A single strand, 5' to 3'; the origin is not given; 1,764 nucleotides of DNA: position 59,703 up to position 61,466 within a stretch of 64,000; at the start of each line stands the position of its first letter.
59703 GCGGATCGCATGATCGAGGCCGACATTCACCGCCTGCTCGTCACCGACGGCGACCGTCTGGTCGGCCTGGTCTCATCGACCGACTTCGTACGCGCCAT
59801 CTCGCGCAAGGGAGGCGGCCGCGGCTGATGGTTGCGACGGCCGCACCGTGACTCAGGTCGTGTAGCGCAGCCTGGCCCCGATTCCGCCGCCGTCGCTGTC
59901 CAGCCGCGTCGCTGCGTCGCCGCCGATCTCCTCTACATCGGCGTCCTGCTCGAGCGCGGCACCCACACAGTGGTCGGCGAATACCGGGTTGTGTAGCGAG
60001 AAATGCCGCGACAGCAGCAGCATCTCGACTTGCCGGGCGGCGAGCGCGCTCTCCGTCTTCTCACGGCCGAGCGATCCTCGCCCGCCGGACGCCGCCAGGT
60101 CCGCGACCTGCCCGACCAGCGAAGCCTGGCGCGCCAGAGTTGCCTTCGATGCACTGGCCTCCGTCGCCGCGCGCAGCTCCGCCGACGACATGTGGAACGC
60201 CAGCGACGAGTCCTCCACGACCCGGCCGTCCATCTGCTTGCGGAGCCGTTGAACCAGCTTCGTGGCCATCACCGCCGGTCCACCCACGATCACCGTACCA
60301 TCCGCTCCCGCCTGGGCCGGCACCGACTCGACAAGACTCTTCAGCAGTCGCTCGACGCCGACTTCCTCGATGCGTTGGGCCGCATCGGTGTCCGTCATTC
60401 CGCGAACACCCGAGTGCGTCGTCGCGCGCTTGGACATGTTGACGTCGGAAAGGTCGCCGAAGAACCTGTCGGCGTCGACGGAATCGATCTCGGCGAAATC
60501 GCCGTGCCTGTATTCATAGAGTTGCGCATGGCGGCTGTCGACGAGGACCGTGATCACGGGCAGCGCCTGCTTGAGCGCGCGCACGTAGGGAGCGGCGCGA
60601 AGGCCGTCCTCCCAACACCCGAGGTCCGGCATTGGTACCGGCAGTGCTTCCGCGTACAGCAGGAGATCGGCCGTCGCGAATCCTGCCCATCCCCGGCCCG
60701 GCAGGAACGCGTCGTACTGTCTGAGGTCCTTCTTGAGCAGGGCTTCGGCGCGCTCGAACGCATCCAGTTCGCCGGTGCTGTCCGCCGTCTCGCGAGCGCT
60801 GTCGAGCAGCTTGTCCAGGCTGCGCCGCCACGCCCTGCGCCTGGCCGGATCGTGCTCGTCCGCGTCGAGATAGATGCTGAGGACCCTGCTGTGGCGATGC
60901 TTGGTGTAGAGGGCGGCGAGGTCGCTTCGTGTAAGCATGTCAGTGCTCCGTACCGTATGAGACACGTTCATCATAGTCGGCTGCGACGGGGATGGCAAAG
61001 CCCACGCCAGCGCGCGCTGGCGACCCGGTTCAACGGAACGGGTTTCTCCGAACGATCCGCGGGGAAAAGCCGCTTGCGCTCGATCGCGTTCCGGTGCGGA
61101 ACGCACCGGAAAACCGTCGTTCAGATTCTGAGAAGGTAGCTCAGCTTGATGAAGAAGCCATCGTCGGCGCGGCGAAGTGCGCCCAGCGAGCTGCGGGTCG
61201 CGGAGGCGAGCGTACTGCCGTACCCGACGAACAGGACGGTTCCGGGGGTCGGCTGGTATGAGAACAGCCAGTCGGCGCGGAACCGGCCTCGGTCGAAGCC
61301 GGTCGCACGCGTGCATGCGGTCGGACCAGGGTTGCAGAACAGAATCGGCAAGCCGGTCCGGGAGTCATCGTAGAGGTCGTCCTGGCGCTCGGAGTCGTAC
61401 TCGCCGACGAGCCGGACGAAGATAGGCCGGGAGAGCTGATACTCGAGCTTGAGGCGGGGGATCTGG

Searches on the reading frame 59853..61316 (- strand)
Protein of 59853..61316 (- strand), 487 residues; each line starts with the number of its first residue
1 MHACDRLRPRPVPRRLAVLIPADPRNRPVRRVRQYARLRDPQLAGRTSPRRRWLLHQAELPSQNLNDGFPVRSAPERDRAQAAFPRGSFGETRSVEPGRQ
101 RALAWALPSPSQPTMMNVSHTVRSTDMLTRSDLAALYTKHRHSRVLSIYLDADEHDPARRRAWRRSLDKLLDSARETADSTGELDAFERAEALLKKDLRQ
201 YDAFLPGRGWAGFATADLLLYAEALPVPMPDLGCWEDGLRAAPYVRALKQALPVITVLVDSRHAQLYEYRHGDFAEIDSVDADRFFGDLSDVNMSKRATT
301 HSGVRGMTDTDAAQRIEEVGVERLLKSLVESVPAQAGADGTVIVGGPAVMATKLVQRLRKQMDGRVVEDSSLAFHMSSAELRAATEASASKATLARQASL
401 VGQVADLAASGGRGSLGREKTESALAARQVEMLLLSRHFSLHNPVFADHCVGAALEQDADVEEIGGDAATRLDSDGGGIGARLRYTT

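Call 85: search_protein_families(library=pfam, proteins=[window:59853-61316:-], max_evalue=0.0001)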
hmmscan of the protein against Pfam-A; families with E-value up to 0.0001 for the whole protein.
window:59853-61316:- (487 aa): 1 family
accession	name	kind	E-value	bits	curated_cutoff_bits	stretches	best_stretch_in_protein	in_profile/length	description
PF18854.6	baeRF_family10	-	6.3e-08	33.4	27.1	1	242-385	4-138/143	Bacterial archaeo-eukaryotic release factor family 10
